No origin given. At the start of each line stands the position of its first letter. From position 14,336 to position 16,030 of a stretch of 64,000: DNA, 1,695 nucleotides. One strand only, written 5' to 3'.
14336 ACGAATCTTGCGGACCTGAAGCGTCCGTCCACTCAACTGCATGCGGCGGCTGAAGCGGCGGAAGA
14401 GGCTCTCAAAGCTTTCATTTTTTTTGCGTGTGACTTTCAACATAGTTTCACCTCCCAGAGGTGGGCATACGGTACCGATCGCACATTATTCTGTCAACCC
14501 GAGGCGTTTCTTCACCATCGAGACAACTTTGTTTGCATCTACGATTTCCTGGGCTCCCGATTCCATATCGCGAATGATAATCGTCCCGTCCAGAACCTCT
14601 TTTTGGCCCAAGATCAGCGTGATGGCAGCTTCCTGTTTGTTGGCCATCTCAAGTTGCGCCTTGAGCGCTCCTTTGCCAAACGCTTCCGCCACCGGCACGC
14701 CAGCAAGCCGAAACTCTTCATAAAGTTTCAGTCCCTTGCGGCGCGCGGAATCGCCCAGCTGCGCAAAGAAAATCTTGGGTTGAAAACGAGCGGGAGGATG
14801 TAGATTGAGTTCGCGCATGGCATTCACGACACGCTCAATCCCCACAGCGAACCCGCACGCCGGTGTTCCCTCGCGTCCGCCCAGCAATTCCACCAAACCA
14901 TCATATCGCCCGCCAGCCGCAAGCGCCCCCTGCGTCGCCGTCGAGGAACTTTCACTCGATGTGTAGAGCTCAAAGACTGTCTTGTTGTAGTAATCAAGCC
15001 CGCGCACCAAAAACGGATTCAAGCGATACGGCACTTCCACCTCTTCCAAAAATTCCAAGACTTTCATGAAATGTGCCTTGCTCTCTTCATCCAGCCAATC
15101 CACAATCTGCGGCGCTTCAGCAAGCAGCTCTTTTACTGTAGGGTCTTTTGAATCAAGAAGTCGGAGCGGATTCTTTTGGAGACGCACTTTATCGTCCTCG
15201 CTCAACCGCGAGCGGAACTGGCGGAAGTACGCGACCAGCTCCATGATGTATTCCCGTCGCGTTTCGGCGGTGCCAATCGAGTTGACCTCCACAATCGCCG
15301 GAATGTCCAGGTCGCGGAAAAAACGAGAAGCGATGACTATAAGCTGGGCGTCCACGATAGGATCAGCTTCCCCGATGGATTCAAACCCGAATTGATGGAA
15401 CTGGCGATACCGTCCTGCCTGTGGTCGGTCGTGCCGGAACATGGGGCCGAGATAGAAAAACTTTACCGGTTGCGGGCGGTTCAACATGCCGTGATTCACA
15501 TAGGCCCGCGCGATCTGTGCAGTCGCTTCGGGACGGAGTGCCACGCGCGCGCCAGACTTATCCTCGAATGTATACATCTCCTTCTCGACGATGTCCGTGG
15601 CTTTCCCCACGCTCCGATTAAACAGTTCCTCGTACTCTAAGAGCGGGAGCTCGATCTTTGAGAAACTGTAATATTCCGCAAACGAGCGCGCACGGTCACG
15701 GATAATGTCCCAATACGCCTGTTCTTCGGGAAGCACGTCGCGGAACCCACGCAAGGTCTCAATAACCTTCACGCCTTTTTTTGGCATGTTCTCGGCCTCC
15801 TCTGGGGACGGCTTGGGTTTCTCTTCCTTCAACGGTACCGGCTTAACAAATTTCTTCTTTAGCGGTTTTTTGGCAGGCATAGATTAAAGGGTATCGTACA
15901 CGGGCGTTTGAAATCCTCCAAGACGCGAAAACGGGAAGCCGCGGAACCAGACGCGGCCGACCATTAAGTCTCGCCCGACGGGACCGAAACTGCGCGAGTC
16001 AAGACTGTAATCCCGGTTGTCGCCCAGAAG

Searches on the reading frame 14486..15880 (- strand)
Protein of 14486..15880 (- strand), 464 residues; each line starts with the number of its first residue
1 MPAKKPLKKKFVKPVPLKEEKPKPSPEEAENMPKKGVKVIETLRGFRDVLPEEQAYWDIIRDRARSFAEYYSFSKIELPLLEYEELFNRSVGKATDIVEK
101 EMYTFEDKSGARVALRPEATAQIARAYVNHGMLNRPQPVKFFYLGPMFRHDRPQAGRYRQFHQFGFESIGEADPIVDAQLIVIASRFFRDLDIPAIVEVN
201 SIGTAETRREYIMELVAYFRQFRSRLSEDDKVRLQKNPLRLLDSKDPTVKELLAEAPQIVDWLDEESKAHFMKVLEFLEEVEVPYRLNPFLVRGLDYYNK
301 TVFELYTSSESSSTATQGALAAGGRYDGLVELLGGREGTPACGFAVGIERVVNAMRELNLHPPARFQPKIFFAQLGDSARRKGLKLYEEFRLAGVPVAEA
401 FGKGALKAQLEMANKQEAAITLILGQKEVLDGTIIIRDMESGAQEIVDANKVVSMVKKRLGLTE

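Call 13: search_protein_families(library=pfam, proteins=[window:14486-15880:-], max_evalue=0.001)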
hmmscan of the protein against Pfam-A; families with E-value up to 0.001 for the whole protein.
window:14486-15880:- (464 aa): 3 families
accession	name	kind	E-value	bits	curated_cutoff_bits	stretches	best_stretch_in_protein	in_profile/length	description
PF13393.11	tRNA-synt_His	-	5.7e-44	151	25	1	45-351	1-308/308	Histidyl-tRNA synthetase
PF00587.30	tRNA-synt_2b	-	3.9e-16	60.1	29.3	1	103-357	1-177/179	tRNA synthetase class II core domain (G, H, P, S and T)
PF03129.25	HGTP_anticodon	-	2.1e-08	34.6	21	1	378-459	13-94/94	Anticodon binding domain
